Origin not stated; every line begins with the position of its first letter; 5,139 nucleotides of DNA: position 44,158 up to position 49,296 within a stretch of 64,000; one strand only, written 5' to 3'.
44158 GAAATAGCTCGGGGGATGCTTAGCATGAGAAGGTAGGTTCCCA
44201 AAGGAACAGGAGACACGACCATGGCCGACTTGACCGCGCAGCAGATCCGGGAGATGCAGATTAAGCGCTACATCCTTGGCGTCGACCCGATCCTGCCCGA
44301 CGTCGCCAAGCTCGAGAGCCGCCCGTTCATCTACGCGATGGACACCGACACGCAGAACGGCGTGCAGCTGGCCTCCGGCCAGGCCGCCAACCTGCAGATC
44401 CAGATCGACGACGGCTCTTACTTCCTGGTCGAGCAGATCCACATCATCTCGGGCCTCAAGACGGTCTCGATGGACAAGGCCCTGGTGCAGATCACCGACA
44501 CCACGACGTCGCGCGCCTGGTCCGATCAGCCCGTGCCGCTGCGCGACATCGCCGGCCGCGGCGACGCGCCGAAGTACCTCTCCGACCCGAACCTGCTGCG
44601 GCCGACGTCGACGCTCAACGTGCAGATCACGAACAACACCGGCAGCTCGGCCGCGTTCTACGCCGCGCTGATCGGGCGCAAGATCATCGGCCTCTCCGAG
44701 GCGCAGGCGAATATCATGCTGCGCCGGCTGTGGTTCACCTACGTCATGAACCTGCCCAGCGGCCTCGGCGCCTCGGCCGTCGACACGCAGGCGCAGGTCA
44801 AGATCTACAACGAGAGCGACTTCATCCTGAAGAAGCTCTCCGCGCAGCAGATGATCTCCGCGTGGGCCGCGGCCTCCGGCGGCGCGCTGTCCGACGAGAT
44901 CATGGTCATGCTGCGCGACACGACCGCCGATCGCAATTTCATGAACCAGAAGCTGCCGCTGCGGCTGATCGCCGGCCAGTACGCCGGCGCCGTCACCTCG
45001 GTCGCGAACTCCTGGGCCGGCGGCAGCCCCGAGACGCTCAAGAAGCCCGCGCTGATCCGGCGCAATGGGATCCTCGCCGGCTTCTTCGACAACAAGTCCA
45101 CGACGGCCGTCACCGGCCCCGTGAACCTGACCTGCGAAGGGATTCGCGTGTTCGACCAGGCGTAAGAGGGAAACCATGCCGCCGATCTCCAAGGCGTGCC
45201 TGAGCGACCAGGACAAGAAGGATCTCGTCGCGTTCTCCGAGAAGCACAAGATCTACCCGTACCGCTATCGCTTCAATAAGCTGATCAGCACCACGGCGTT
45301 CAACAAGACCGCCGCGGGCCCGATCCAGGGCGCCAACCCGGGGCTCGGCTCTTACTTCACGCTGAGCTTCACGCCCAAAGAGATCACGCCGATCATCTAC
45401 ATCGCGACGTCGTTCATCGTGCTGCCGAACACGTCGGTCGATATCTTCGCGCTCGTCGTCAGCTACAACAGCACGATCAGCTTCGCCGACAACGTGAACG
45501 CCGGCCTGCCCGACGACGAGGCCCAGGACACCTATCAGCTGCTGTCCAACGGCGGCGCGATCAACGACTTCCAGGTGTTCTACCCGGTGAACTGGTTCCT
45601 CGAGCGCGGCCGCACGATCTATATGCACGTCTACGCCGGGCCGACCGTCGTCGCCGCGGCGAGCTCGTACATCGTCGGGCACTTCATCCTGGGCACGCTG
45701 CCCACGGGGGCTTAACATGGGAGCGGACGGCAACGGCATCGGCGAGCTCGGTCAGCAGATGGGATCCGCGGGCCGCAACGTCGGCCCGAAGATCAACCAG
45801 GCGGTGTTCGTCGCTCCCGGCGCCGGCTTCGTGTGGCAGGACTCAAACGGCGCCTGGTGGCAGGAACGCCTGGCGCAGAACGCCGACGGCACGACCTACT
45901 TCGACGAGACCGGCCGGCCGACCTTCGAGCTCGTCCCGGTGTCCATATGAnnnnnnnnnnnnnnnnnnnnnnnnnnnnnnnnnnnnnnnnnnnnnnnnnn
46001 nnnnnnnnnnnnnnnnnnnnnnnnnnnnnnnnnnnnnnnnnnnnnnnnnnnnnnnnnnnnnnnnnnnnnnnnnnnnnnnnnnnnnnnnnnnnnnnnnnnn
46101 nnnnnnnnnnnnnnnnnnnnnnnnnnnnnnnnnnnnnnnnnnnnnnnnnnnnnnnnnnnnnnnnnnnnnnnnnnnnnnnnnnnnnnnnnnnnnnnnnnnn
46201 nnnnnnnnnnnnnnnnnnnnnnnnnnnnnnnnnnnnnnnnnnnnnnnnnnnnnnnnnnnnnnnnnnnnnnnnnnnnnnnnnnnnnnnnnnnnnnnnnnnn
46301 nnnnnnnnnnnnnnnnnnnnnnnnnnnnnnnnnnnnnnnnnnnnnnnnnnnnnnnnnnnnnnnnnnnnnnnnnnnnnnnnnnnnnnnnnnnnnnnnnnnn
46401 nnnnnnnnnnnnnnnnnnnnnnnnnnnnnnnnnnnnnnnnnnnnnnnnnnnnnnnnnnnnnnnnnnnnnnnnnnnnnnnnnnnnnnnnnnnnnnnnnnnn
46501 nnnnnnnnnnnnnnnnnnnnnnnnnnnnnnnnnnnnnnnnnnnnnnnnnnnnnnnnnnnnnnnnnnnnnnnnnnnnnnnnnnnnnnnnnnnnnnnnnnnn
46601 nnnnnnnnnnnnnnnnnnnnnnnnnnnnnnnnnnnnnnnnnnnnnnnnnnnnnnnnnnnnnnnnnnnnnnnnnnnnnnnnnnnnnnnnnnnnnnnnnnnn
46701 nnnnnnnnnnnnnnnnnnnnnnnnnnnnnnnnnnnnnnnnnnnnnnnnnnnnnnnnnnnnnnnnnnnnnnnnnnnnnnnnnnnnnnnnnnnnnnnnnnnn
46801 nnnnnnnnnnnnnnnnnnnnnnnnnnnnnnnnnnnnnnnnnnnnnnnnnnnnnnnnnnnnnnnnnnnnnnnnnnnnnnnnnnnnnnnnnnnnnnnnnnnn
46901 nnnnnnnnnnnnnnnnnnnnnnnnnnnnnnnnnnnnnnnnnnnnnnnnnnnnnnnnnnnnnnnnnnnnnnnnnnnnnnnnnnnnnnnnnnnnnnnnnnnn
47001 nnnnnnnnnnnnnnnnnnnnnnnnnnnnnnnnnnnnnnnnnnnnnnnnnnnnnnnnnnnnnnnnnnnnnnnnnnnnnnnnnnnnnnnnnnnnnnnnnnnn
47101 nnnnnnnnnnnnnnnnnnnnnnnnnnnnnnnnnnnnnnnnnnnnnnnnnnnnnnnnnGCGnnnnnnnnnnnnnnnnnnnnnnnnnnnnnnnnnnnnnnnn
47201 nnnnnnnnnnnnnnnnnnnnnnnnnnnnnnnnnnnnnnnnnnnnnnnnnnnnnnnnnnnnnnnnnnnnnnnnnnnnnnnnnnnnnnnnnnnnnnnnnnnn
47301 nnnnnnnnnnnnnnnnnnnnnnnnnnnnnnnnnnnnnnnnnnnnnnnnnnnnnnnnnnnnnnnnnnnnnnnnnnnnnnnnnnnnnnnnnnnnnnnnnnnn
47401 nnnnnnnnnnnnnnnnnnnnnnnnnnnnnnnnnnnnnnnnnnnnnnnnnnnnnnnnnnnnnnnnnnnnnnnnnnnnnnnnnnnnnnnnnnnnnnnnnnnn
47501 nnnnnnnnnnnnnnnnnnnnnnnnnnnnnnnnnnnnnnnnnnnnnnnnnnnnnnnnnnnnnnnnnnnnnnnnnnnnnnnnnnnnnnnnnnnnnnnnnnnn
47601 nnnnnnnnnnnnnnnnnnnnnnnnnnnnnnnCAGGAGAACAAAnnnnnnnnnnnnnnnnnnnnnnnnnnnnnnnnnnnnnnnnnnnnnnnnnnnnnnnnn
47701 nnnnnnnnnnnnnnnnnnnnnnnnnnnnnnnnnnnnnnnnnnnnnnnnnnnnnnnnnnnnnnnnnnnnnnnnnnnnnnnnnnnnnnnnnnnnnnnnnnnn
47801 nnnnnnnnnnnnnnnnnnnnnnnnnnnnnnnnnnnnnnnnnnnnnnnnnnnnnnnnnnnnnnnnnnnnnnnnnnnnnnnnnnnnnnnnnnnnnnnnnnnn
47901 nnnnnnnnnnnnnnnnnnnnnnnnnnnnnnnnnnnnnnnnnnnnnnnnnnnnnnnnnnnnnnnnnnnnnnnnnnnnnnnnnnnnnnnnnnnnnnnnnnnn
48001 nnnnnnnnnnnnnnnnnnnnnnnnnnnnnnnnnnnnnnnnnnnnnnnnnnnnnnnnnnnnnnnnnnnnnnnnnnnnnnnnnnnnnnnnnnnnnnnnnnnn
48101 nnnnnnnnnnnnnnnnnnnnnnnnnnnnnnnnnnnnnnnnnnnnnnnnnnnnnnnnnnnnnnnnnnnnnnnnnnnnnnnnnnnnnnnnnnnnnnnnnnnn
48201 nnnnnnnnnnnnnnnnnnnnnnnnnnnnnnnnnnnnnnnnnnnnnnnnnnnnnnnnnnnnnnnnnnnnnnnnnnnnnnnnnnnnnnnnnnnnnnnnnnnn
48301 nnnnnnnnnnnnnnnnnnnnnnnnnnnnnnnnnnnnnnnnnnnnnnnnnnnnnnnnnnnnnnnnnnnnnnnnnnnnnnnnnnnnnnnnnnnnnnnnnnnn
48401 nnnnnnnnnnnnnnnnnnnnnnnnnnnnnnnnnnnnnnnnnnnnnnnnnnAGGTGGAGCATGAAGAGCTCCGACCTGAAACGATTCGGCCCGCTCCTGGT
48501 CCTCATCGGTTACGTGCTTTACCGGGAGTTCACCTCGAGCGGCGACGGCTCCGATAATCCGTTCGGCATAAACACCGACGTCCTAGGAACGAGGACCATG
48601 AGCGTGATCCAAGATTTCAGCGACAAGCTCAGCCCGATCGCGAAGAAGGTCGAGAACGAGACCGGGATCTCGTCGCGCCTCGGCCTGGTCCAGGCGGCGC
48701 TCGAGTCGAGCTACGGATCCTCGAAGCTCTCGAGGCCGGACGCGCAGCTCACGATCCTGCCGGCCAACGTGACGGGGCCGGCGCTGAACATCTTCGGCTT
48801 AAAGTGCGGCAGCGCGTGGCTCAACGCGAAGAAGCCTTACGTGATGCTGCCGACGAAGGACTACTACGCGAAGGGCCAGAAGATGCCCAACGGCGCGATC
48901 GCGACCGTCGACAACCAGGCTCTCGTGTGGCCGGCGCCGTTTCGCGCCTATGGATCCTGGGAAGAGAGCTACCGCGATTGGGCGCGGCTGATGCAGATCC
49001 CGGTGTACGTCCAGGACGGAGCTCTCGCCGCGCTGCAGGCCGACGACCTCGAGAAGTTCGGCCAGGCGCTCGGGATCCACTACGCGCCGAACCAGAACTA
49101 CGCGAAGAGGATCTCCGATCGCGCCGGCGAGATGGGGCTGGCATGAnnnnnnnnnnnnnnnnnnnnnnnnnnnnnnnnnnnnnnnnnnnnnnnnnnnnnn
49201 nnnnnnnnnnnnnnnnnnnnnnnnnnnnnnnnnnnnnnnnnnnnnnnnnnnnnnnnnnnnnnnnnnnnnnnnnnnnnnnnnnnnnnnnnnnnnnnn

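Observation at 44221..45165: Internal duplication in the 314-aa capsid candidate: two homologous halves with matching motif order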

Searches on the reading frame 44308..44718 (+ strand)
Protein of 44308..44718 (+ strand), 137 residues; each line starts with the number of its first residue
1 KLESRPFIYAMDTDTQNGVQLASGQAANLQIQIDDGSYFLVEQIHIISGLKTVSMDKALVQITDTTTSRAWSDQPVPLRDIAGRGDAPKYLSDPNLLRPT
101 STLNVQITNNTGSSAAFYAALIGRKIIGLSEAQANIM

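Call 61: search_protein_representatives(alignment_id=A2)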
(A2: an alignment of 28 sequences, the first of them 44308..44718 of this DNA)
Query: 28 sequences, 145 profile positions. Proteins with E-value up to 0.001 (for the whole library): 1346; up to 1e-10: 267; up to 1e-30: 31. The best 150 are listed.
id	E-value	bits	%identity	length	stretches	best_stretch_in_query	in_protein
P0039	4.0e-86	302.3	-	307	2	2-144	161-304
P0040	1.3e-76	271.4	-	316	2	1-144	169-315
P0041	8.7e-73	259.0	-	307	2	2-144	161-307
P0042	1.2e-70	252.1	-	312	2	2-144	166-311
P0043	2.7e-70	250.9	-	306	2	1-144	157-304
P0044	2.2e-69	248.0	-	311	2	1-143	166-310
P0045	4.2e-63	227.6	-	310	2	1-144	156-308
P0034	7.8e-60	217.0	-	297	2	1-144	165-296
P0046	2.2e-55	202.6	-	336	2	3-144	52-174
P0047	1.6e-52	193.3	-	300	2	2-144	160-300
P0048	1.2e-51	190.5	-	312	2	2-144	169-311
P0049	3.1e-50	185.9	-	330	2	2-143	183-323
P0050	8.3e-49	181.2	-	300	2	2-144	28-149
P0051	6.3e-47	175.1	-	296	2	1-144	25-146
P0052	9.0e-46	171.4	-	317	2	1-142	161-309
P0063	2.0e-35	137.8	-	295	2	5-143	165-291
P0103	5.9e-18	81.2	-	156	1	5-142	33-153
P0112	7.2e-17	77.6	-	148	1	3-144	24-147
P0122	1.0e-15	73.9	-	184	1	2-142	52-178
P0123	1.0e-15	73.9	-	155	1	3-144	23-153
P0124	1.4e-15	73.5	-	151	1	5-142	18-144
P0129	2.1e-15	72.9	-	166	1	2-144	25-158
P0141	7.0e-15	71.2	-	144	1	3-142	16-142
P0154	5.1e-14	68.4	-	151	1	5-142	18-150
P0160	1.2e-13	67.3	-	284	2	5-143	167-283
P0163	1.3e-13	67.0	-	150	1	3-144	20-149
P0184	8.0e-13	64.5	-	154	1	3-144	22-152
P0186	8.2e-13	64.5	-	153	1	3-144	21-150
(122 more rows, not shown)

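Call 64: search_protein_families(library=phrogs, proteins=[P0103, P0112, P0123, P0124, P0129, P0141, P0154, P0163, P0184, P0122], max_evalue=0.01)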
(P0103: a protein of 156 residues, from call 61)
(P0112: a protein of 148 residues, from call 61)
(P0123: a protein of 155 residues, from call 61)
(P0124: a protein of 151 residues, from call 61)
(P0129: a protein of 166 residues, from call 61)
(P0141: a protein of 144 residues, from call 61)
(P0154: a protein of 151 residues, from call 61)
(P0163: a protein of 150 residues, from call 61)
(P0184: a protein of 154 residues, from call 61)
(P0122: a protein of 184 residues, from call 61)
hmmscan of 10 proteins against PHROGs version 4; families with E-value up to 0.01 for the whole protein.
P0103 (156 aa): 0 families

P0112 (148 aa): 0 families

P0123 (155 aa): 0 families

P0124 (151 aa): 0 families

P0129 (166 aa): 0 families

P0141 (144 aa): 0 families

P0154 (151 aa): 0 families

P0163 (150 aa): 0 families

P0184 (154 aa): 0 families

P0122 (184 aa): 0 families

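Call 65: search_protein_families(library=pfam, proteins=[P0103, P0112, P0123, P0124, P0129, P0141, P0154, P0163, P0184, P0122], max_evalue=0.01)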
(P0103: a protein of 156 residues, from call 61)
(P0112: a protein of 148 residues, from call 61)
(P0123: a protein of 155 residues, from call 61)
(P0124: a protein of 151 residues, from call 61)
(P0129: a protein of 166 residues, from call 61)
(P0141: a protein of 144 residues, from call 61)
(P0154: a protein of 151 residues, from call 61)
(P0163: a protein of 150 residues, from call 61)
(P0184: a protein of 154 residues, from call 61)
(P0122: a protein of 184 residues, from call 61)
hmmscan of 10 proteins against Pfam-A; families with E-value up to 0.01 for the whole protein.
P0103 (156 aa): 0 families

P0112 (148 aa): 0 families

P0123 (155 aa): 0 families

P0124 (151 aa): 0 families

P0129 (166 aa): 0 families

P0141 (144 aa): 0 families

P0154 (151 aa): 0 families

P0163 (150 aa): 0 families

P0184 (154 aa): 0 families

P0122 (184 aa): 0 families

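Call 68: search_dna_similar(query=P0141, collection=phages, mode=protein, max_evalue=0.01)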
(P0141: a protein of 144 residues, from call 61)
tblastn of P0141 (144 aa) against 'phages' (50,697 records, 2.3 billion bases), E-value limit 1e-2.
No match.

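Call 69: find_homologous_proteins(query=A3, max_evalue=0.00001)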
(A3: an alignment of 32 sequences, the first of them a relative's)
Query A3 (32 sequences) (156 aa, profile of the alignment): 306 proteins with E <= 0.00001 among 2993 candidates; the best 120 are listed.
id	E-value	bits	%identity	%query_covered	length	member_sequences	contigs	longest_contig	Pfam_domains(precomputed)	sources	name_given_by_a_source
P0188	3.4e-47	178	32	80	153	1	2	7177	-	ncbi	-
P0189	1.6e-45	173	33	78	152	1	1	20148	-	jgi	-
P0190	1.6e-45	173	28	84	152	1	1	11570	-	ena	-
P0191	4.0e-45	171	27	76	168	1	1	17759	-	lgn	-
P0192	6.0e-45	171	26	78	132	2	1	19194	-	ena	-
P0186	1.2e-44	170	29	78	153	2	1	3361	-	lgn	-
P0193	1.3e-44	170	26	78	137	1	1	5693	-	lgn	-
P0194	1.4e-44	169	28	78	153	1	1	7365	-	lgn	-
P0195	1.9e-44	169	26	84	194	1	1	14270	-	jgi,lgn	jgi:hypothetical protein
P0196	3.8e-44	168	28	78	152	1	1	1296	-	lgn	-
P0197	6.3e-44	167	30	69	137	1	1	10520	-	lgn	-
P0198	7.7e-44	167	31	81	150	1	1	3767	-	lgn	-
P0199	2.3e-43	166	31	85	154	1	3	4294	-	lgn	-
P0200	2.4e-43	165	31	73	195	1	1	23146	-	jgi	jgi:hypothetical protein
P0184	2.7e-43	165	28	64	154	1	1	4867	-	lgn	-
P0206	2.2e-42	162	28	83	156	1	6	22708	-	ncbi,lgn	-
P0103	1.4e-40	156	100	100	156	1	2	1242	-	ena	-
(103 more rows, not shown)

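Call 70: find_encoding_contigs(protein=P0206, flank=10000, max_places=2)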
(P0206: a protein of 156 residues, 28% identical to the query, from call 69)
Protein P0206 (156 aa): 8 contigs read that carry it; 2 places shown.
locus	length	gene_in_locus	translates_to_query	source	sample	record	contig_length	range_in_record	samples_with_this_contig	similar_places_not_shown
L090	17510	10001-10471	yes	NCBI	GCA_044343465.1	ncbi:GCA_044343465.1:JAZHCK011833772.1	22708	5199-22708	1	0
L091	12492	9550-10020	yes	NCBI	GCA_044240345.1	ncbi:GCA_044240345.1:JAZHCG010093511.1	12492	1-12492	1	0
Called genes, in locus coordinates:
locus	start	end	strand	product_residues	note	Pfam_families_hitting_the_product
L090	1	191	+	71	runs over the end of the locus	-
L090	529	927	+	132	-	-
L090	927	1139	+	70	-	-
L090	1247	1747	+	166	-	-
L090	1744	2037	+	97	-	-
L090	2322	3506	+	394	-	-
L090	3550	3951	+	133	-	PF01841:Transglut_core, PF04473:DUF553 (weak)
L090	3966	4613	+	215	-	-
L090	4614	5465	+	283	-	-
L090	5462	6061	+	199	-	-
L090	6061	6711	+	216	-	-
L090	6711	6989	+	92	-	-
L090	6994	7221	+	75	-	-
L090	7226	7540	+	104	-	-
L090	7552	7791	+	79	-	-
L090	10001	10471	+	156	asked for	-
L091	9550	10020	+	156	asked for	-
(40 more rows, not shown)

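Call 71: find_encoding_contigs(protein=P0189, flank=10000, max_places=1)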
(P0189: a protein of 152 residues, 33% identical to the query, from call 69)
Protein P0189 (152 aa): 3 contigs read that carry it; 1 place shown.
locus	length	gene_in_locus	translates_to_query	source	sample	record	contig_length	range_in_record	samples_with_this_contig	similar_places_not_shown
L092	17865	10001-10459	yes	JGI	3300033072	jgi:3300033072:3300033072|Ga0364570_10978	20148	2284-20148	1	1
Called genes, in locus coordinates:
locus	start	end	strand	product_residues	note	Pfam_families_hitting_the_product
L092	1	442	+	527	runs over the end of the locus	PF03175:DNA_pol_B_2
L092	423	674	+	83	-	-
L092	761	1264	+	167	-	-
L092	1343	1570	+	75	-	-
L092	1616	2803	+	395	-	-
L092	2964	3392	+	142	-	PF01841:Transglut_core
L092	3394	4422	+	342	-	-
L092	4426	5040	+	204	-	-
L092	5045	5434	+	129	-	-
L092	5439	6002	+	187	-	-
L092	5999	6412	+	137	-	-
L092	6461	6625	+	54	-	-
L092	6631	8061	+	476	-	-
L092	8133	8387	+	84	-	-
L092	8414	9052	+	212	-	-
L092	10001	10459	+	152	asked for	-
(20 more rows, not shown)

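Call 72: find_encoding_contigs(protein=P0200, flank=10000, max_places=1)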
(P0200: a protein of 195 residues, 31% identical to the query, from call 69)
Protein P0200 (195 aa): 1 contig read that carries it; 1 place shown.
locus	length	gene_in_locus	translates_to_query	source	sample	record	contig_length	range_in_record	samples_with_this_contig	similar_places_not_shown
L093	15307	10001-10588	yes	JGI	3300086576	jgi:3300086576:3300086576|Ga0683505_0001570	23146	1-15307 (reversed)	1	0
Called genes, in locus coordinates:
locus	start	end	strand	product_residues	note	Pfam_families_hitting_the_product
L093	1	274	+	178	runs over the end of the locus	-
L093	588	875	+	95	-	-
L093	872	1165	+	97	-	-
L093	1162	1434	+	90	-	-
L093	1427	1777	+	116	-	-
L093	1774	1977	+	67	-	-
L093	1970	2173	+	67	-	-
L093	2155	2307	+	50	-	PF24729:Acb2_Tad1_hairpin (weak)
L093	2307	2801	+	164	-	-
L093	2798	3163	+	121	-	-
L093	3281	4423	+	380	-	-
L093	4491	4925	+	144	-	PF01841:Transglut_core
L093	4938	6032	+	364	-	-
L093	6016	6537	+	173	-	-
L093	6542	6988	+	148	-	-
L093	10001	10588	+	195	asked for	-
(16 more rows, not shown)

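Call 90: find_encoding_contigs(protein=P0160, flank=10000, max_places=1)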
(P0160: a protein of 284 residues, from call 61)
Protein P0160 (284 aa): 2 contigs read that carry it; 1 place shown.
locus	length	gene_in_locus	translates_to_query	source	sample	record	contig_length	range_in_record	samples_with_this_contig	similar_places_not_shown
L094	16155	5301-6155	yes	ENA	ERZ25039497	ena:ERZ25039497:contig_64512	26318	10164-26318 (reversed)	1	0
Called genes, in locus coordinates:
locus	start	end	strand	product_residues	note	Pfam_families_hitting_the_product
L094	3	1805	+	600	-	?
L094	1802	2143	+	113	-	-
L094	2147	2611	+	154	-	-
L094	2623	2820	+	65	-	-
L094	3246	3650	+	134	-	-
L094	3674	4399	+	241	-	-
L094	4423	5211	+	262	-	-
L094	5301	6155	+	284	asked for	-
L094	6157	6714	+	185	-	-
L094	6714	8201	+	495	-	PF13385:Laminin_G_3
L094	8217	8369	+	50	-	-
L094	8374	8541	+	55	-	-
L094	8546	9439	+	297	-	-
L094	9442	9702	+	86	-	-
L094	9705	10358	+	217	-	-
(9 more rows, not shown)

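Call 91: find_encoding_contigs(protein=P0063, flank=10000, max_places=1)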
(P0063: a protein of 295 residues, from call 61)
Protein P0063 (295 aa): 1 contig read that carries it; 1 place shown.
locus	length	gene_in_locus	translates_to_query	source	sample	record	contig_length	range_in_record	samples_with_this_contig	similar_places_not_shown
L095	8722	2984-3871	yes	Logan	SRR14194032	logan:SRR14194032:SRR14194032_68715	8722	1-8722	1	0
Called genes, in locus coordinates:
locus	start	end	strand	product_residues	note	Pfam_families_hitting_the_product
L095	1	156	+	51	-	?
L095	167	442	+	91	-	-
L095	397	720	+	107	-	-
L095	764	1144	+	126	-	-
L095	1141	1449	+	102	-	-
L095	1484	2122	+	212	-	-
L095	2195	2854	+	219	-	-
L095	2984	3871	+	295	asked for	-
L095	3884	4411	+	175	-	-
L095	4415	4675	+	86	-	-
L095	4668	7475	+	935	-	-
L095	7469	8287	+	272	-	-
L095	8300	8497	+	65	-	-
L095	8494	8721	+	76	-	?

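Call 96: search_solved_structures(query=A3, max_evalue=10)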
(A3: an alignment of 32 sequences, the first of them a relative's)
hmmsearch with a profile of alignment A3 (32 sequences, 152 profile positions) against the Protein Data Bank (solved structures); distinct sequences matched with E-value up to 10: 0.

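Call 97: search_solved_structures(query=A2, max_evalue=10)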
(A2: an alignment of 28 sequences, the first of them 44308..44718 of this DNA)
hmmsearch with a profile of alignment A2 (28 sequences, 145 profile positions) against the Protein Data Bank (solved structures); distinct sequences matched with E-value up to 10: 0.

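Call 108: find_related_loci(query=P0189, collection=viral_contigs, flank=10000)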
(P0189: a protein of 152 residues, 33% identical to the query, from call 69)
Query P0189 (152 aa) in viral_contigs; peptide patterns used: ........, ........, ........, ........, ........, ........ (x = any residue, [..] = any of these).
12 stretches matched a pattern, but none encodes a relative of the query by tblastn (E <= 1e-3).

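Call 109: find_related_loci(query=P0186, collection=viral_contigs, flank=10000)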
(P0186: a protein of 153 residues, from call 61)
Query P0186 (153 aa) in viral_contigs; peptide patterns used: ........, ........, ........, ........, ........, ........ (x = any residue, [..] = any of these).
10 stretches matched a pattern, but none encodes a relative of the query by tblastn (E <= 1e-3).

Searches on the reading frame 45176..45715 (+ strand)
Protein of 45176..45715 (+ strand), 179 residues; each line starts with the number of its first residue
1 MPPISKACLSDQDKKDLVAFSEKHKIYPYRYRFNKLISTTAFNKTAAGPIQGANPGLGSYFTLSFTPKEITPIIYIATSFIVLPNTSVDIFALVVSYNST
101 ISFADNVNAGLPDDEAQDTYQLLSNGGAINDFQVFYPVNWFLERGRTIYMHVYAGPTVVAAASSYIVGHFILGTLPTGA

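Call 5: search_protein_families(library=pfam, proteins=[window:45176-45715:+], max_evalue=1)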
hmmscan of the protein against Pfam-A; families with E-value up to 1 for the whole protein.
window:45176-45715:+ (179 aa): 0 families

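Call 6: search_protein_families(library=phrogs, proteins=[window:45176-45715:+], max_evalue=1)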
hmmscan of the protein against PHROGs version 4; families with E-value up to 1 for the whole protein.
window:45176-45715:+ (179 aa): 0 families

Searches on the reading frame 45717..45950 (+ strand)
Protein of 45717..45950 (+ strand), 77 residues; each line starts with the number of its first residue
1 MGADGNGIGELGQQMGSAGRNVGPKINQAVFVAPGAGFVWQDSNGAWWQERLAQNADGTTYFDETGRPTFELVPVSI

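Call 5: search_protein_families(library=pfam, proteins=[window:45717-45950:+], max_evalue=1)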
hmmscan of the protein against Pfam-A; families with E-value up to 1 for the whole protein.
window:45717-45950:+ (77 aa): 0 families

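Call 6: search_protein_families(library=phrogs, proteins=[window:45717-45950:+], max_evalue=1)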
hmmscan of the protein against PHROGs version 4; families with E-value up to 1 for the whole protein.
window:45717-45950:+ (77 aa): 1 family
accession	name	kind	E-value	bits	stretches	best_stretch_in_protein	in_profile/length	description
phrog_24391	-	unknown function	0.15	13.3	1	39-55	34-50/60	-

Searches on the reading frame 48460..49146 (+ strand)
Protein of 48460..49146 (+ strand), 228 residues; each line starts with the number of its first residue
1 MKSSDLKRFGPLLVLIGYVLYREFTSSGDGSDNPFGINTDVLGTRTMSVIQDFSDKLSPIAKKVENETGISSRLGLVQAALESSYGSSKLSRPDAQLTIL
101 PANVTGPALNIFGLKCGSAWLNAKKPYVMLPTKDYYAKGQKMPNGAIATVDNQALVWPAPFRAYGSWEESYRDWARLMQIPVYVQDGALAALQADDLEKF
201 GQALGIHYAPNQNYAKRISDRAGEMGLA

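Call 9: search_protein_families(library=pfam, proteins=[window:48460-49146:+], max_evalue=0.01)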
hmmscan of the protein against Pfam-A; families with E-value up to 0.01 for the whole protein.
window:48460-49146:+ (228 aa): 1 family
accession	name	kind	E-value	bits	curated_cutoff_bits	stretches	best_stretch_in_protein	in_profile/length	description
PF01832.25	Glucosaminidase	-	4.1e-14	53.7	30.2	1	59-220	2-116/123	Mannosyl-glycoprotein endo-beta-N-acetylglucosaminidase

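Call 115: search_protein_families(library=phrogs, proteins=[window:48460-49146:+], max_evalue=0.01)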
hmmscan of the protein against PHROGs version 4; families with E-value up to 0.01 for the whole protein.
window:48460-49146:+ (228 aa): 7 families
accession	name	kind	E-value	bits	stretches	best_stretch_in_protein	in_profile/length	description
phrog_3513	-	lysis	3e-16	59.6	1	49-218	642-778/1434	endolysin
phrog_12727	-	lysis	9.5e-12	45.9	1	52-221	5-141/393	endolysin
phrog_18032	-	lysis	2.3e-09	38.3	1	47-218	1-140/248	endolysin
phrog_326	-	other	1.4e-06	27.7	1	46-216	123-263/985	tail protein with endopeptidase domain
phrog_1309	-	lysis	4.4e-06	27.3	1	75-217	25-137/410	endolysin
phrog_8251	-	lysis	0.00018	22.2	1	160-218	80-135/250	endolysin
phrog_10967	-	lysis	0.0043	17.8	0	61-188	15-112/266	endolysin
